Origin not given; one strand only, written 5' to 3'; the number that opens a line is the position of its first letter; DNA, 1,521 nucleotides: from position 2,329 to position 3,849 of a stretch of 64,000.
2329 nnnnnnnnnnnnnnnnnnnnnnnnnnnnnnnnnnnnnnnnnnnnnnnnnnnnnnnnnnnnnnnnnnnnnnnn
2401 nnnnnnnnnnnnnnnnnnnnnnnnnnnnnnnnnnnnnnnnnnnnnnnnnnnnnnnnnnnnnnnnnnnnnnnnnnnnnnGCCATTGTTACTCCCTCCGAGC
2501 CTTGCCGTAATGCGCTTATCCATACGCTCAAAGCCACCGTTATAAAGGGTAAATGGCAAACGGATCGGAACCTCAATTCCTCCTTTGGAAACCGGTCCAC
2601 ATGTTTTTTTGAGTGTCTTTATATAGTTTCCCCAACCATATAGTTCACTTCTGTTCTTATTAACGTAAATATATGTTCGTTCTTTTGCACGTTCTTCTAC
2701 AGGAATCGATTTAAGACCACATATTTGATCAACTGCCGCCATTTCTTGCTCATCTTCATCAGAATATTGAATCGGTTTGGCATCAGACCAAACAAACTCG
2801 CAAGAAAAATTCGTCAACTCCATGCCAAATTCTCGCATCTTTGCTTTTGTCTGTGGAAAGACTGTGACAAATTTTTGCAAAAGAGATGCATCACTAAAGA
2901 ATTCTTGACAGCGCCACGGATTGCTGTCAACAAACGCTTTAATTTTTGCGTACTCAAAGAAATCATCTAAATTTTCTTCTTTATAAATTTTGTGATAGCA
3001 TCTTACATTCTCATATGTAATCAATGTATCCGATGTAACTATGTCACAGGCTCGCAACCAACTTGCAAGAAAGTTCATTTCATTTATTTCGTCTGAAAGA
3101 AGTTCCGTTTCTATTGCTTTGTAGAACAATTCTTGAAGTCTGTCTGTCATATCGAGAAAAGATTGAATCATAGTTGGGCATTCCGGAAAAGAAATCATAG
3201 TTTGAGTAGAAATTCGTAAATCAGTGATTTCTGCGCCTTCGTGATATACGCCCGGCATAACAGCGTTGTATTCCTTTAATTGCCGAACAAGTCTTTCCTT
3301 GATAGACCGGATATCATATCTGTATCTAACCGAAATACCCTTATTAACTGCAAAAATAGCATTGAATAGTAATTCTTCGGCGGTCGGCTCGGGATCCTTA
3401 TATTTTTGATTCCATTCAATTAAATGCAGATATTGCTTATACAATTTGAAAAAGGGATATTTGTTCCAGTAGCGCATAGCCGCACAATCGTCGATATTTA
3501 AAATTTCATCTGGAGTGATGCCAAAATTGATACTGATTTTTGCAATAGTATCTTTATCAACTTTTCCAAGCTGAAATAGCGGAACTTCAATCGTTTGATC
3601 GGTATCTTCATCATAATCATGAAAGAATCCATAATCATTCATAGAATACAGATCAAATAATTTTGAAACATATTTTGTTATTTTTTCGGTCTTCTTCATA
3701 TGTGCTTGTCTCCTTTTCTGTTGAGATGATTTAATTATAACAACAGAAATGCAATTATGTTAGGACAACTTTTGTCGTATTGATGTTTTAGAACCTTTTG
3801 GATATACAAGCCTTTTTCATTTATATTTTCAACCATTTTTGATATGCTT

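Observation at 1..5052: AT-rich accessory island of mostly unrecognisable genes anchored by AbiE remnants: candidate novel defence/addiction module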

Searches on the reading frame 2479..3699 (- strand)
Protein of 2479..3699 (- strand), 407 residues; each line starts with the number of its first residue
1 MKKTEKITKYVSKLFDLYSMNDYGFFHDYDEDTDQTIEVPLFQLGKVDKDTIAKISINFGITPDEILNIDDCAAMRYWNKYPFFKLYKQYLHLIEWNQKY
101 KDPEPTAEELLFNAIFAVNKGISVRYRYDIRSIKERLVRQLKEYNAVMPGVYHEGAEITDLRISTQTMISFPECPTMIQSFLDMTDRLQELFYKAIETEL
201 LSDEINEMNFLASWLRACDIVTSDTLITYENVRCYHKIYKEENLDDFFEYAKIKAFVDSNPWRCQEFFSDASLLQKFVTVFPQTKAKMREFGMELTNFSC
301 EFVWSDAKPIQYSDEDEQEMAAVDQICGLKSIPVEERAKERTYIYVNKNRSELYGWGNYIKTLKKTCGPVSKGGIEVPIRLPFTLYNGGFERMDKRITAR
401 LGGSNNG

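Call 4: search_protein_families(library=pfam, proteins=[window:2479-3699:-], max_evalue=0.1)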
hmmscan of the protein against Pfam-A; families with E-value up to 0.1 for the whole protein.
window:2479-3699:- (407 aa): 0 families

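Call 5: search_protein_families(library=padloc, proteins=[window:2479-3699:-], max_evalue=0.1)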
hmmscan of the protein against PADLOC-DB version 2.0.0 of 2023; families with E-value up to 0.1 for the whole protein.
window:2479-3699:- (407 aa): 0 families

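Call 6: search_protein_families(library=phrogs, proteins=[window:2479-3699:-], max_evalue=0.1)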
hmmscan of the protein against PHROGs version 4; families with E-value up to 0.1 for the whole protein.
window:2479-3699:- (407 aa): 0 families

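Call 7: search_protein_families(library=ncbifam, proteins=[window:2479-3699:-], max_evalue=0.1)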
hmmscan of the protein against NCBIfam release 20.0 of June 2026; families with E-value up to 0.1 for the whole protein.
window:2479-3699:- (407 aa): 0 families

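Call 8: find_encoding_contigs(protein=window:2479-3699:-, flank=10000, max_places=10)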
Protein window:2479-3699:- (407 aa): no gene with exactly this product is on record in the collection.

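Call 12: find_homologous_proteins(query=window:2479-3699:-)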
Query window:2479-3699:- (407 aa): 66 proteins with E <= 0.001 among 3902 candidates.
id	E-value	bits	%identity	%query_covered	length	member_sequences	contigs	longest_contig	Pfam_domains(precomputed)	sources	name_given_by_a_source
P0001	3.4e-254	861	91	100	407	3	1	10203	-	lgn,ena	-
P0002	7.9e-190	649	67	100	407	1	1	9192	-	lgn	-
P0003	4.7e-189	647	71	100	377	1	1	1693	-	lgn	-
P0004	6.4e-179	613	65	100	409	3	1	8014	-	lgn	-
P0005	1.4e-178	612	65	100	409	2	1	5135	-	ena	-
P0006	1.3e-176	606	64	100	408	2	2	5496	-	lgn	-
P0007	5.8e-174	597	63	100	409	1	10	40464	-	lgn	-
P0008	2.8e-172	591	62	100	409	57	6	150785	-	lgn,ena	-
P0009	1.1e-169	583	60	100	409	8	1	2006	-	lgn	-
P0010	6.2e-169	580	62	100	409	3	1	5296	-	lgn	-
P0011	3.4e-168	578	61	100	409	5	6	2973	-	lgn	-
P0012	1.9e-167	576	58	100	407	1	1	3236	-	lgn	-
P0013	9.2e-167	573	61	100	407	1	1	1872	-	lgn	-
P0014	1.0e-165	570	61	100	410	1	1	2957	-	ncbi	-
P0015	9.3e-163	560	58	100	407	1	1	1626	-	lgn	-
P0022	2.9e-160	552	57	100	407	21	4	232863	-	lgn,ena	-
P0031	1.1e-124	435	47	99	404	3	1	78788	-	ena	-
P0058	2.4e-100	355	42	99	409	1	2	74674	-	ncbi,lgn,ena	-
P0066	1.2e-55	207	33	93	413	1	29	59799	-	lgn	-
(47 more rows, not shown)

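Call 13: find_encoding_contigs(protein=P0001, flank=10000, max_places=3)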
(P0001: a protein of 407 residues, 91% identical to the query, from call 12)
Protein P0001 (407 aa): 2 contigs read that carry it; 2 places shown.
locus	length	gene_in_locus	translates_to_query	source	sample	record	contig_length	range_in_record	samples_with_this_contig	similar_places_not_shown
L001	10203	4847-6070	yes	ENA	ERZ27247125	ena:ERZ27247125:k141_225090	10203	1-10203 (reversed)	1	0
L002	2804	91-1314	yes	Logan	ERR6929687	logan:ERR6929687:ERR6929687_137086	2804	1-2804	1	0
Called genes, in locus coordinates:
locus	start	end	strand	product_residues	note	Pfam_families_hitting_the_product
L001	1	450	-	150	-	?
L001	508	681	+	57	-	PF18495:VbhA (weak)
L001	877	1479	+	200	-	PF02661:Fic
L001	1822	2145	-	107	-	-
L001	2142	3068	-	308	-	PF17989:ALP_N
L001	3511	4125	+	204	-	-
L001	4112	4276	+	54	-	-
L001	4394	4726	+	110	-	-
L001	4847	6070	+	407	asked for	-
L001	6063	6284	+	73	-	PF12844:HTH_19 (weak), PF13443:HTH_26, PF01381:HTH_3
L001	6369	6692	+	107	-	PF13451:zf_Tbcl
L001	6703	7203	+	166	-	-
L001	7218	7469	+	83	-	-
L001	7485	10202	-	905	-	?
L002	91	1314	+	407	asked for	-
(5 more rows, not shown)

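Call 14: find_encoding_contigs(protein=P0008, flank=10000, max_places=4)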
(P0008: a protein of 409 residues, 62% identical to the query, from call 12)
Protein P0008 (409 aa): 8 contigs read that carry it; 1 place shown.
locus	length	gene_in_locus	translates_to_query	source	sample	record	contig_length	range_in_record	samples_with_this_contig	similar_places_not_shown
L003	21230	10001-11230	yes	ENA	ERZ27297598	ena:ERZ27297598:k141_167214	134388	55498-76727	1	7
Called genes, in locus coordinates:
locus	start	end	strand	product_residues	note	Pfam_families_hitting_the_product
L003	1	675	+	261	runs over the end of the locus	PF13443:HTH_26 (faint)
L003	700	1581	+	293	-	-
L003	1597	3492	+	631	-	-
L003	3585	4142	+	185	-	-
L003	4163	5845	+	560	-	-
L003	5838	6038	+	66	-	-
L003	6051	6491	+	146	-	PF24585:YunG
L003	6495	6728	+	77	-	-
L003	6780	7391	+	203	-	-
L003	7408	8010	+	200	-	-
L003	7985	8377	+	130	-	-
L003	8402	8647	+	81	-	-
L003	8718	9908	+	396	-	-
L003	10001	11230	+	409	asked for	-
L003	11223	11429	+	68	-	PF01381:HTH_3 (weak)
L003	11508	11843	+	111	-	PF13451:zf_Tbcl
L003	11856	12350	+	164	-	-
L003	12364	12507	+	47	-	-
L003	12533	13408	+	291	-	-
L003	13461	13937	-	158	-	-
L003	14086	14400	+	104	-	PF13560:HTH_31 (weak), PF01381:HTH_3 (weak), PF12844:HTH_19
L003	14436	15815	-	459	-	PF00239:Resolvase, PF07508:Recombinase, PF13408:Zn_ribbon_recom (faint)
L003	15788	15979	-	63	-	PF20612:SHOCT_2 (weak)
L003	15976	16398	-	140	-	-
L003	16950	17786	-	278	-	-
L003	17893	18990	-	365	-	PF01636:APH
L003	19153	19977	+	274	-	PF10114:PocR, PF00165:HTH_AraC (weak), PF12833:HTH_18, PF00165:HTH_AraC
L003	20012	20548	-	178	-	-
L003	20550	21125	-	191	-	PF08876:DUF1836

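Call 15: find_encoding_contigs(protein=P0022, flank=10000, max_places=4)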
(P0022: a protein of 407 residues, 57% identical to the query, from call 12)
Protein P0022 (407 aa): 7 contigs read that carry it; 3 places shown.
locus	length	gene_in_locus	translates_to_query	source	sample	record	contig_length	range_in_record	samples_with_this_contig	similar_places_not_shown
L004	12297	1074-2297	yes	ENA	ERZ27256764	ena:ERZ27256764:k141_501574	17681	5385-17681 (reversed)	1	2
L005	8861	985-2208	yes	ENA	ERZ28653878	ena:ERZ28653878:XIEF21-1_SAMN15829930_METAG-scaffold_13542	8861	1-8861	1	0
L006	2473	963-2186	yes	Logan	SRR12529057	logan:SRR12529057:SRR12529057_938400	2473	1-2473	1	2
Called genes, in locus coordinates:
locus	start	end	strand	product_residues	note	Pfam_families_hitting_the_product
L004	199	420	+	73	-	PF13443:HTH_26, PF01381:HTH_3 (weak)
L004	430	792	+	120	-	-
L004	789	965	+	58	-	-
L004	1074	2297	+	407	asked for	-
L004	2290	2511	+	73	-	PF13443:HTH_26 (weak), PF01381:HTH_3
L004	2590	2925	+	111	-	PF13451:zf_Tbcl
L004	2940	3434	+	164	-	-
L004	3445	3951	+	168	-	-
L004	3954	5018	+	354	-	-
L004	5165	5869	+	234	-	-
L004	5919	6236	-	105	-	PF12844:HTH_19, PF13560:HTH_31, PF01381:HTH_3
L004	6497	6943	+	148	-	-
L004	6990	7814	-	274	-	-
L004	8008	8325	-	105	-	PF12844:HTH_19, PF13560:HTH_31, PF01381:HTH_3, PF13413:HTH_25 (faint)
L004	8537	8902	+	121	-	PF12844:HTH_19, PF13560:HTH_31, PF01381:HTH_3, PF13443:HTH_26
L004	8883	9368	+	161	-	PF04542:Sigma70_r2 (weak)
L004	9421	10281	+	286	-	PF14285:DUF4367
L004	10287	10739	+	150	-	-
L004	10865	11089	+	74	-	PF17209:Hfq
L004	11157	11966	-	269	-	PF14311:DUF4379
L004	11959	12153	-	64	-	-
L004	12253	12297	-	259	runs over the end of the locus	PF01807:Zn_ribbon_DnaG (weak)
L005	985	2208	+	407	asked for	-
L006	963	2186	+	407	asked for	-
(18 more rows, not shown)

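Call 19: search_solved_structures(query=A1, max_evalue=1)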
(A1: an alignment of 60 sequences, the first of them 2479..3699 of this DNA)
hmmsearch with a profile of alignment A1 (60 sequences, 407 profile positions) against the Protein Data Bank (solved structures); distinct sequences matched with E-value up to 1: 3.
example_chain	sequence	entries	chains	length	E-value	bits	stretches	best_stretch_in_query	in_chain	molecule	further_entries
2qco_A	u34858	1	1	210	0.11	14.5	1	13-119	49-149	CmeR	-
3hgy_A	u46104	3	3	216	0.12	14.4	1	13-119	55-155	CmeR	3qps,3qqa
3hgg_A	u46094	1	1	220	0.13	14.4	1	13-119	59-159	CmeR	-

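Call 21: find_related_loci(query=A1, collection=genome_contigs, flank=10000)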
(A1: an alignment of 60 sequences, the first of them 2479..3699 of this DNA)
Query A1 (407 aa) in genome_contigs; peptide patterns used: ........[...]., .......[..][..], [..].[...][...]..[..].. (x = any residue, [..] = any of these).
81 stretches matched a pattern; 16 encode a relative of the query (tblastn E <= 1e-3); 15 distinct loci.
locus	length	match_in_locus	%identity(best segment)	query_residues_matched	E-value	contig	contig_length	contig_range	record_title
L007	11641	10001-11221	47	1-403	3e-129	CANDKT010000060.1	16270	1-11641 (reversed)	MAG TPA_asm: uncultured Firmicutes bacterium isolate ERR6760081_bin.78_metawrap_v1.3_MAG genome assembly, contig: ERZ128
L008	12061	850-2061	45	1-402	2e-122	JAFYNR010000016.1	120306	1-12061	MAG: Clostridia bacterium isolate RGIG7256 Water_buffalos_Cecum-4__c164440, whole genome shotgun sequence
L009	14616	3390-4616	62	1-407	1e-177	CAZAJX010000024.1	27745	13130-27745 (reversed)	MAG TPA_asm: uncultured Oscillospiraceae bacterium isolate SRP315200_co1_264 genome assembly, contig: NODE_2664_length_2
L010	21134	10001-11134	45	1-404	1e-118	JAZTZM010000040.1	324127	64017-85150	MAG: Acutalibacteraceae bacterium isolate T1900045324_YK20190013.MAGScoT_cleanbin_000005 SGB_6409_k141_1653965, whole ge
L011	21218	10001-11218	45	1-406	1e-111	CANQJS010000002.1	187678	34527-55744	MAG: uncultured Clostridia bacterium isolate Lapin-026__bin51 genome assembly, contig: Lapin-026__NODE_51_length_187678_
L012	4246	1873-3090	43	1-405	1e-109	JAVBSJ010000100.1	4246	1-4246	MAG: Oscillospiraceae bacterium isolate EPI_MAG_00220 c_000013784084, whole genome shotgun sequence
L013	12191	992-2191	47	6-403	3e-125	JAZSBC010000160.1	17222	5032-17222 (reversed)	MAG: Acutalibacteraceae bacterium isolate T1900044928_TS20190394.MAGScoT_cleanbin_000063 SGB_3405_k141_1465281, whole ge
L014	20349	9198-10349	47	1-376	3e-106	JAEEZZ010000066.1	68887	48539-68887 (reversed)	MAG: Oscillospiraceae bacterium isolate Tb.RUG.97 k141_4349733_flag=0_multi=83.0871_len=68887, whole genome shotgun sequ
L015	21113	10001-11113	41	1-404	5e-106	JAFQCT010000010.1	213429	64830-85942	MAG: Clostridia bacterium isolate RGIG1701 Goat_Cecum-2__c437944, whole genome shotgun sequence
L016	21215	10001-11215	39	1-404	2e-100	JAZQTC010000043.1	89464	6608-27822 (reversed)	MAG: Acutalibacteraceae bacterium isolate T1900045194_TC20190190.MAGScoT_cleanbin_000014 SGB_5305_k141_257514, whole gen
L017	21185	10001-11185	35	1-402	3e-66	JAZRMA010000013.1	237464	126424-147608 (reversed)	MAG: Ruminococcus sp. isolate T1900045429_YK20190120.MAGScoT_cleanbin_000007 SGB_7083_k141_166645, whole genome shotgun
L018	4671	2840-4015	33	1-402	4e-61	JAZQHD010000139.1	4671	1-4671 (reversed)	MAG: Ructibacterium sp. isolate T1900044629_TS20190095.MAGScoT_cleanbin_000005 SGB_995_k141_938867, whole genome shotgun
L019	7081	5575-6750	33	1-402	4e-61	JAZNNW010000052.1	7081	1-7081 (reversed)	MAG: Candidatus Avilachnospira sp. isolate T1900044653_TS20190119.MAGScoT_cleanbin_000061 SGB_1456_k141_145723, whole ge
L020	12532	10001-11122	31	1-377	2e-55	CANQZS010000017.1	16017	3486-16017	MAG: uncultured Clostridia bacterium isolate Lapin-017__bin21 genome assembly, contig: Lapin-017__NODE_2226_length_16017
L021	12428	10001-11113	31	1-372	4e-53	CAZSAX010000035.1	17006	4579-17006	MAG TPA_asm: uncultured Oscillospiraceae bacterium isolate SRP315200_co1_56 genome assembly, contig: NODE_6560_length_17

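Call 25: find_encoding_contigs(protein=P0058, flank=10000, max_places=2)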
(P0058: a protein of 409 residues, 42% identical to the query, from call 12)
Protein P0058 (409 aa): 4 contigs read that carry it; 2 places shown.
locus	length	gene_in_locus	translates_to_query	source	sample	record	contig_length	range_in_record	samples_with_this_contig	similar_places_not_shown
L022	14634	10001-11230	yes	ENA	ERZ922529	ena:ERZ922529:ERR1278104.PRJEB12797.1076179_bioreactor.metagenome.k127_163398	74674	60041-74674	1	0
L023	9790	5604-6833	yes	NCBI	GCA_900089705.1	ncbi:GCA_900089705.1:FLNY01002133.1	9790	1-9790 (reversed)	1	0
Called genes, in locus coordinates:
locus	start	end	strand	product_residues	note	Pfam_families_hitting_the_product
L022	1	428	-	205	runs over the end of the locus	PF07155:ECF-ribofla_trS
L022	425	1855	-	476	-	PF03193:RsgA_GTPase (faint), PF09818:ABC_ATPase (faint), PF13191:AAA_16 (faint), PF13476:AAA_23 (faint), PF00005:ABC_tran, PF02463:SMC_N (faint), PF13304:AAA_21 (weak), PF00005:ABC_tran, +3 more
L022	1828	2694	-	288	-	-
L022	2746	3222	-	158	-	PF02572:CobA_CobO_BtuR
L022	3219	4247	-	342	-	PF00012:HSP70 (faint), PF06723:MreB_Mbl, PF00022:Actin, PF14450:FtsA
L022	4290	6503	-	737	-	PF23139:OB_YrrC, PF14490:HHH_RecD2, PF05970:PIF1 (weak), PF13086:AAA_11 (weak), PF13604:AAA_30, PF13245:AAA_19, PF18335:SH3_13, PF13538:UvrD_C_2, +2 more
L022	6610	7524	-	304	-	-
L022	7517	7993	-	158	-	PF04542:Sigma70_r2, PF07638:Sigma70_ECF (faint), PF04297:UPF0122 (faint), PF08281:Sigma70_r4_2, PF04545:Sigma70_r4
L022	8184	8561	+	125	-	PF14198:TnpV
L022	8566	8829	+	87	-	PF20648:DUF6809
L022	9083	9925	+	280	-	PF11185:DUF2971 (weak)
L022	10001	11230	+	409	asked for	-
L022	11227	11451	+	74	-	-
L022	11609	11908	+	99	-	PF13451:zf_Tbcl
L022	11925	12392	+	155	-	-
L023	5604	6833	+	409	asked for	-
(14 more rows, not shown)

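Call 26: find_encoding_contigs(protein=P0031, flank=10000, max_places=2)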
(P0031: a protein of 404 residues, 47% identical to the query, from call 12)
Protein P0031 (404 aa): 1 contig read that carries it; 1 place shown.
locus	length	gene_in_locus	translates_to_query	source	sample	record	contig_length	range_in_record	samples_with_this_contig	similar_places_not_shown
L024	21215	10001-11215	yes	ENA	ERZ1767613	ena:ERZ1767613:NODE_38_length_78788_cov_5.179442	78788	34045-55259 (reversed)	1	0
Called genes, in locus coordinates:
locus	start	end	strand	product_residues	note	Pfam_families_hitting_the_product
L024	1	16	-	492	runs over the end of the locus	PF00665:rve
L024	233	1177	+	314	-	-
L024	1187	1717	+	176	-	-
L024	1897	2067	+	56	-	-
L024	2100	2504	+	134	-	-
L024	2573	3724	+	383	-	PF20731:RE_NgoFVII_C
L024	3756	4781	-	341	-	PF00145:DNA_methylase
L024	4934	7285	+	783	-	PF00004:AAA (faint), PF07728:AAA_5, PF28529:McrB_lid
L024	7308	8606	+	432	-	PF10117:McrBC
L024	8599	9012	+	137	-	PF01327:Pep_deformylase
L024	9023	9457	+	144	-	PF02639:DUF188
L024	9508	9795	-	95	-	PF20648:DUF6809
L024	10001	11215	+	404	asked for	-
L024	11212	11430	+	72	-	-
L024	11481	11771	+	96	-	-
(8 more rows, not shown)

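Call 27: find_encoding_contigs(protein=P0066, flank=10000, max_places=3)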
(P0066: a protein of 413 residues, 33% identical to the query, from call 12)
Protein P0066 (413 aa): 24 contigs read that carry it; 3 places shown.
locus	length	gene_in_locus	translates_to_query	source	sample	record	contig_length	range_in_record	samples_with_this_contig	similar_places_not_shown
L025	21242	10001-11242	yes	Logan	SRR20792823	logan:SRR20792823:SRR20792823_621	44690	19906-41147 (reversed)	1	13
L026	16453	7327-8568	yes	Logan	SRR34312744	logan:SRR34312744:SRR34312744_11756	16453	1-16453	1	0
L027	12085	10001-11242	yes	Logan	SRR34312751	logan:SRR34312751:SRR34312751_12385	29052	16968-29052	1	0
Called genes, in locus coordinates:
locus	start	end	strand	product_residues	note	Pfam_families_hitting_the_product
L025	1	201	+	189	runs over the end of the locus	PF13302:Acetyltransf_3, PF00583:Acetyltransf_1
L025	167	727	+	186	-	PF01863:YgjP-like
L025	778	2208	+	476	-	-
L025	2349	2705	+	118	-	-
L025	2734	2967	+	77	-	-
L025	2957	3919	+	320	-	-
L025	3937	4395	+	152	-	-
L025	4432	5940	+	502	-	PF00817:IMS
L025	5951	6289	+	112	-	-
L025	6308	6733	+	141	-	-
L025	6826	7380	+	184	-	PF13302:Acetyltransf_3, PF00583:Acetyltransf_1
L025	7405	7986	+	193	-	PF06966:DUF1295 (weak), PF04140:ICMT, PF04191:PEMT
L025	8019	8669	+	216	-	PF02353:CMAS, PF13489:Methyltransf_23, PF13847:Methyltransf_31, PF08241:Methyltransf_11, PF08242:Methyltransf_12, PF13649:Methyltransf_25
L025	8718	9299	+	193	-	PF04140:ICMT, PF04191:PEMT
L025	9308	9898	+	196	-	PF14196:ATC_hydrolase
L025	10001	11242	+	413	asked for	-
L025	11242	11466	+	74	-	-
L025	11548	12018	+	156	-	-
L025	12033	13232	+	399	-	-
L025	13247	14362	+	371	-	-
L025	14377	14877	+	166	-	-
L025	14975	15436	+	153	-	PF12844:HTH_19, PF13560:HTH_31, PF01381:HTH_3, PF13443:HTH_26 (faint)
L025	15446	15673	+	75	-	-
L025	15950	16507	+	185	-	PF04542:Sigma70_r2, PF04545:Sigma70_r4 (faint), PF08281:Sigma70_r4_2 (weak)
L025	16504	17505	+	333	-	-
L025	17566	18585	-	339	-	-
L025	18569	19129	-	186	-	PF04542:Sigma70_r2, PF08281:Sigma70_r4_2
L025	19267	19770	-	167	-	-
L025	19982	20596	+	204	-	PF09339:HTH_IclR (faint), PF00717:Peptidase_S24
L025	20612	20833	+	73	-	-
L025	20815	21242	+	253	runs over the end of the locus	PF06114:Peptidase_M78 (weak)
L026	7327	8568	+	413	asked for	-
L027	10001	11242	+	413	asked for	-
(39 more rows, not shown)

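Call 28: predict_structure(alignment_id=A1)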
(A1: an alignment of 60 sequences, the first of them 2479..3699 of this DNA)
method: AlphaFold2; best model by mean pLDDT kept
length: 407 residues; sequences in the alignment: 60
mean_pLDDT: 90.9   pTM: 0.86
mean pLDDT of the five models: 90.9, 90.9, 90.6, 90.2, 89.8
residues with pLDDT >= 90: 284; 70-90: 116; 50-70: 2; < 50: 5
segments of 3 or more residues with pLDDT < 50: 403-407
pLDDT, mean of each block of 10 residues (from residue 1): 90 96 92 90 91 96 96 96 97 92 87 81 86 94 92 90 93 97 98 97 98 96 93 94 92 94 94 95 94 95 90 85 84 81 93 88 93 90 77 88 46
secondary structure, 60 per line:
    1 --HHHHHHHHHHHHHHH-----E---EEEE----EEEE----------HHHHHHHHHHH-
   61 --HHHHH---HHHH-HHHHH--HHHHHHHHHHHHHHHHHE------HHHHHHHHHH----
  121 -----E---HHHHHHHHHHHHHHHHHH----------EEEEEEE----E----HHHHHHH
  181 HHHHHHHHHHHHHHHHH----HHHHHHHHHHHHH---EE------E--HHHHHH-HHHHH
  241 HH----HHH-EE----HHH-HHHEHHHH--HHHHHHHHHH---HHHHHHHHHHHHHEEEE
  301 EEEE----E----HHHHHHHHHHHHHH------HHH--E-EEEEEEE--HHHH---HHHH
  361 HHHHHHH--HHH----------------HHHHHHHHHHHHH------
elements in order: H3-17 E27-30 E35-38 H49-59 H63-67 H71-74 H76-80 H83-99 H107-116 H130-147 E158-164 H174-197 H202-214 H229-234 H236-242 H265-268 H271-280 H284-296 E297-304 H314-327 E341-347 H350-353 H357-367 H389-401
